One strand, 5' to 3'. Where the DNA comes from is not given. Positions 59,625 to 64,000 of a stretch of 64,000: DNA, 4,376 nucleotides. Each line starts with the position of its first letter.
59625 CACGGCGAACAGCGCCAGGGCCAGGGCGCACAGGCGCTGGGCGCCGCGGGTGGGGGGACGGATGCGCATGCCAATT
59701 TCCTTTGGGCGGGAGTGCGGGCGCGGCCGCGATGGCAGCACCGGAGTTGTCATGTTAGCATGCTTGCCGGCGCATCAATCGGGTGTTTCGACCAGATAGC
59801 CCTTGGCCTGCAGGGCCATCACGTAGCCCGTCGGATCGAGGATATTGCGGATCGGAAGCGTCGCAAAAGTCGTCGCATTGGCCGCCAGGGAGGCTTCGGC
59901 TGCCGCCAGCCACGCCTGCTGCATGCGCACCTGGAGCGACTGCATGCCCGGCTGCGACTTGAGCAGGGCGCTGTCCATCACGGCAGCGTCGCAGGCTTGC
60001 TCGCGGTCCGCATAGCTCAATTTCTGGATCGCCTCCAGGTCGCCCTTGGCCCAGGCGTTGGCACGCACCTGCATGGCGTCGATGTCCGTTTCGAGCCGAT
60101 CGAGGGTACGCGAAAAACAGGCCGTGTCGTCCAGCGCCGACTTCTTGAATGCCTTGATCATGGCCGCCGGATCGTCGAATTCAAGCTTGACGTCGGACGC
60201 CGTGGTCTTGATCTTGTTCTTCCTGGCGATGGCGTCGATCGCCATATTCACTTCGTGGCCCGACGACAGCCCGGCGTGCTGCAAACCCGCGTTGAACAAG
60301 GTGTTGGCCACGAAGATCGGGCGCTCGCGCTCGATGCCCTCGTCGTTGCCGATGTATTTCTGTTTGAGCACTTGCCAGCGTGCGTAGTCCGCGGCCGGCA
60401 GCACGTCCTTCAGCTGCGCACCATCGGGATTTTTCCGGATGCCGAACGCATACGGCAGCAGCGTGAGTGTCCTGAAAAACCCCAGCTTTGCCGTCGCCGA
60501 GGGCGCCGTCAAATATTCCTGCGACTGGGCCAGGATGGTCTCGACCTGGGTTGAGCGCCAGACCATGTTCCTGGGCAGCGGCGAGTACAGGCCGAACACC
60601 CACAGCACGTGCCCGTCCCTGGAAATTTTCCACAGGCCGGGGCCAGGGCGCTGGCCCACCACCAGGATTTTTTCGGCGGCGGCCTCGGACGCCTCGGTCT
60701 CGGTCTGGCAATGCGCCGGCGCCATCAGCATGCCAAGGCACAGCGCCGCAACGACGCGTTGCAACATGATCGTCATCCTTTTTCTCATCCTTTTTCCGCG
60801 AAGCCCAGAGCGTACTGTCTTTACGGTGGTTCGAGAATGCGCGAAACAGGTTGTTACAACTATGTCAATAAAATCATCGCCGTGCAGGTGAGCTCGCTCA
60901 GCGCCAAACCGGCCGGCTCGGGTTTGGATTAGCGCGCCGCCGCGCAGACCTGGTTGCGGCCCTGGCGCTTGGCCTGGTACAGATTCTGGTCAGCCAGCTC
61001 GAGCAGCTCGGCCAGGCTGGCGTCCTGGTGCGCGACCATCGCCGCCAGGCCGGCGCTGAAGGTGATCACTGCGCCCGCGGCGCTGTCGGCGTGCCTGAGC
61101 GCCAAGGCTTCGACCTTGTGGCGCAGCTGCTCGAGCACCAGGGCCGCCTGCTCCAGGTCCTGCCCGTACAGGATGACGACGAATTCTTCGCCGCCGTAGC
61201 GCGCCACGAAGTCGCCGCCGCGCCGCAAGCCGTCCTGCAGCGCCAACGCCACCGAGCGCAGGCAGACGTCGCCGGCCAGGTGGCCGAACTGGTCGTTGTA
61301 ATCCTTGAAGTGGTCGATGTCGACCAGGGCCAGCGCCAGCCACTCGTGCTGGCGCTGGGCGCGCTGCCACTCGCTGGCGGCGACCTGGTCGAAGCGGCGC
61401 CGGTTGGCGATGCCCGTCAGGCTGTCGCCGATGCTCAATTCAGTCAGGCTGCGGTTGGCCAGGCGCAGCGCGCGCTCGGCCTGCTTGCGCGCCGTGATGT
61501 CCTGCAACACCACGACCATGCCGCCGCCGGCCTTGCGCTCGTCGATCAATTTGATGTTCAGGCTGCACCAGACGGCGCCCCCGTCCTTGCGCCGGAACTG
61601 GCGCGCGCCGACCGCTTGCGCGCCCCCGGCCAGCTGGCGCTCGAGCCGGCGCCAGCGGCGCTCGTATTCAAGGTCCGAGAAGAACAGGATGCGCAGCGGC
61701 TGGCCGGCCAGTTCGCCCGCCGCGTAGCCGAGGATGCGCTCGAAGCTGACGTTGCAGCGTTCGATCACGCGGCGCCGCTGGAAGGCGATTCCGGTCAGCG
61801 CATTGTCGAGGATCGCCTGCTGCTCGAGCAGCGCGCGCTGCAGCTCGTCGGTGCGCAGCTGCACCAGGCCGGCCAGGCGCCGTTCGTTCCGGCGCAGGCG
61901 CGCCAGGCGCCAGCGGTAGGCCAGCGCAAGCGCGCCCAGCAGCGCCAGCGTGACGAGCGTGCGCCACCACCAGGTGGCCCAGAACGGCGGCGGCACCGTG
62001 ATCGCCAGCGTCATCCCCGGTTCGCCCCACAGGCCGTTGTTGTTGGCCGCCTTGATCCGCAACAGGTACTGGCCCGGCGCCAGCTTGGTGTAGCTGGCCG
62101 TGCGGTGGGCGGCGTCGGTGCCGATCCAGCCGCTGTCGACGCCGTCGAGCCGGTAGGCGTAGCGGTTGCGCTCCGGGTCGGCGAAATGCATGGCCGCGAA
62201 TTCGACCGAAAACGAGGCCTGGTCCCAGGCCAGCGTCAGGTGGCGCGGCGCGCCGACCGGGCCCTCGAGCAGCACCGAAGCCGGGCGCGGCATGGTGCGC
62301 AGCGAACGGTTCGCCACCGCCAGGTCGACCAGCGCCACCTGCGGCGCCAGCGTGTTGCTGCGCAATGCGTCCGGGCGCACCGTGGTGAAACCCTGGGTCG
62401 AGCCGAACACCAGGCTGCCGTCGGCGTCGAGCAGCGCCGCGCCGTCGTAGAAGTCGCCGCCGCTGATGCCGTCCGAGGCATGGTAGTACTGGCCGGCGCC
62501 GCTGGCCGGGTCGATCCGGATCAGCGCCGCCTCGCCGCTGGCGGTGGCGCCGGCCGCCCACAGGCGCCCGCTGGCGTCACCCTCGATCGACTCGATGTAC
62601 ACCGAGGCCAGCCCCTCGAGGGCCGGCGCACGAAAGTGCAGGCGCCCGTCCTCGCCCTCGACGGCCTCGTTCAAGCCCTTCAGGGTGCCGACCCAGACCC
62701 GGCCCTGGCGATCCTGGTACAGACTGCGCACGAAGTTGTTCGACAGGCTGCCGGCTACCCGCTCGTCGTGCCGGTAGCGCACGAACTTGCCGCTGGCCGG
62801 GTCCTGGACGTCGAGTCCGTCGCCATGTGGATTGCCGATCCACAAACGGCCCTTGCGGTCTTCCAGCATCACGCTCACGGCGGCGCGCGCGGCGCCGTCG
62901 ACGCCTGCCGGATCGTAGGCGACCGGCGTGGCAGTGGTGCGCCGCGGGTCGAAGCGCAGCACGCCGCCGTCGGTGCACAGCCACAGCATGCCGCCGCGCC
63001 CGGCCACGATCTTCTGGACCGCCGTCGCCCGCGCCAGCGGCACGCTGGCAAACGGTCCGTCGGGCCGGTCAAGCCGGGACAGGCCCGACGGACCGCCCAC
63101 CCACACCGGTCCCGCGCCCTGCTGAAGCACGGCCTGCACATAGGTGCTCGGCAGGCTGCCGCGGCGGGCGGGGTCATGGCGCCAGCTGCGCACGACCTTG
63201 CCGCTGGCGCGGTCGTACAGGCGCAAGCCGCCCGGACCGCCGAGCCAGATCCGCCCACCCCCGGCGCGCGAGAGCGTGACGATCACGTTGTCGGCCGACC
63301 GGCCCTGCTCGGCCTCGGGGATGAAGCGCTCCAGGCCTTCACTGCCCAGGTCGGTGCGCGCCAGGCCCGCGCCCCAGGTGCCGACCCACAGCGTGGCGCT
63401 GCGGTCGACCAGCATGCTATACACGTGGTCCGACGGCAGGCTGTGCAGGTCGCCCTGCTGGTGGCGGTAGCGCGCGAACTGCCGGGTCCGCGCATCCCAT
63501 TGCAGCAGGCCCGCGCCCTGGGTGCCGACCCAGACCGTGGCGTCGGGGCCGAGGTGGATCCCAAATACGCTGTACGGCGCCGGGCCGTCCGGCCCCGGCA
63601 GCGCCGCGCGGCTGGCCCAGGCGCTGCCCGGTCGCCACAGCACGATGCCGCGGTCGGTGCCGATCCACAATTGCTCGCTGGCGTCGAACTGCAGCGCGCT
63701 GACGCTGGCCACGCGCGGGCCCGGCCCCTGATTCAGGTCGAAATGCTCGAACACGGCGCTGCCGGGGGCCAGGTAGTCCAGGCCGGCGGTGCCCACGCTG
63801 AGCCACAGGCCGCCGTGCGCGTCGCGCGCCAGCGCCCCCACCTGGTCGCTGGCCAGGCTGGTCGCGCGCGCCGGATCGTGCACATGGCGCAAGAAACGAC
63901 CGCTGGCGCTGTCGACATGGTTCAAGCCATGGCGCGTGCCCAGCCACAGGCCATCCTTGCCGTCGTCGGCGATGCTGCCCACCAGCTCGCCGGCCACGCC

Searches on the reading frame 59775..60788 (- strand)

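Call 41: search_protein_families(library=pfam, proteins=[window:59775-60788:-], max_evalue=0.00001)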
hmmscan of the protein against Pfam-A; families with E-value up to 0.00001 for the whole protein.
window:59775-60788:- (337 aa): 1 family
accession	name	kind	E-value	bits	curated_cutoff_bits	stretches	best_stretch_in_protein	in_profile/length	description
PF01963.22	TraB_PrgY_gumN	-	7.7e-24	85.4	26.8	1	52-334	2-262/263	TraB/PrgY/gumN family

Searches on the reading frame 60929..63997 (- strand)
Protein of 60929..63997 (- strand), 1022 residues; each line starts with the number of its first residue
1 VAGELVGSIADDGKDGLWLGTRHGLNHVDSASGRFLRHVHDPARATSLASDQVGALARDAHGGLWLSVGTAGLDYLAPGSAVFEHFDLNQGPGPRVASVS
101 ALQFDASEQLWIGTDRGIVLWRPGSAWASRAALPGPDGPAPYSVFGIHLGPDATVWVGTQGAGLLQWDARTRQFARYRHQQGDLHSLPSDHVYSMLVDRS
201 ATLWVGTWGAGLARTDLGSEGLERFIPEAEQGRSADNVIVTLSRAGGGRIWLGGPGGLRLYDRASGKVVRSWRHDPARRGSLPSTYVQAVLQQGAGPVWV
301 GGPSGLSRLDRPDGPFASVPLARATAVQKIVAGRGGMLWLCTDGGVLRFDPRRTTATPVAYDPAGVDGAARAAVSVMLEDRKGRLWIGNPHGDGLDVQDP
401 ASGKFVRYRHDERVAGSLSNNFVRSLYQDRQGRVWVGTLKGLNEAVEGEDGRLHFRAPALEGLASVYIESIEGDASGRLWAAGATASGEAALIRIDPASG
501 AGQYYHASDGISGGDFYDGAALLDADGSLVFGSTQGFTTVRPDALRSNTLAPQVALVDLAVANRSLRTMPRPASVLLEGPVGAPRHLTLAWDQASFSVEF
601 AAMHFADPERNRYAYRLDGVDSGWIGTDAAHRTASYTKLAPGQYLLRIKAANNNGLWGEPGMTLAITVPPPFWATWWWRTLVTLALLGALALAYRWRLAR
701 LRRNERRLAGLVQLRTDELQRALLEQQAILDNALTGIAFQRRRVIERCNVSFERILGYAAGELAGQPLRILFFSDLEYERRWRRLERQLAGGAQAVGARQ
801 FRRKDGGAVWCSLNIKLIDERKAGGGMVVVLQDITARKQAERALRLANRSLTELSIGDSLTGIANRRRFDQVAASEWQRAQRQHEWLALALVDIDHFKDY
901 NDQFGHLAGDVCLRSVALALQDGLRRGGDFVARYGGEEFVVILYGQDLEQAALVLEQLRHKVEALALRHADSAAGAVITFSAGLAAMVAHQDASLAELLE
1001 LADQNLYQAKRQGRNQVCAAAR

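Call 41: search_protein_families(library=pfam, proteins=[window:60929-63997:-], max_evalue=0.00001)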
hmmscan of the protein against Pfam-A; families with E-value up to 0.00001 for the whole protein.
window:60929-63997:- (1022 aa): 7 families
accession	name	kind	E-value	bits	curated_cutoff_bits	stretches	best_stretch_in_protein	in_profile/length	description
PF00990.26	GGDEF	-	1.3e-46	158.7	23.8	1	858-1016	4-161/161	Diguanylate cyclase, GGDEF domain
PF07494.17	Reg_prop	-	7.4e-29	96.5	20.4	1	417-438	1-22/24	Two component regulator propeller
PF07495.19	Y_Y_Y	-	6.2e-15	55.3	26.6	1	605-668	2-64/65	Y_Y_Y domain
PF13426.13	PAS_9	-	8.7e-12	45.7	27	1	741-836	10-103/103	PAS domain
PF08450.18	SGL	-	4.9e-07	30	26.3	0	331-414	47-126/246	SMP-30/Gluconolactonase/LRE-like region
PF00989.32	PAS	-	2.5e-06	27.9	22.6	1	728-834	5-113/113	PAS fold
PF08448.16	PAS_4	-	7.3e-06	26.6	23.1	0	741-839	13-110/110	PAS fold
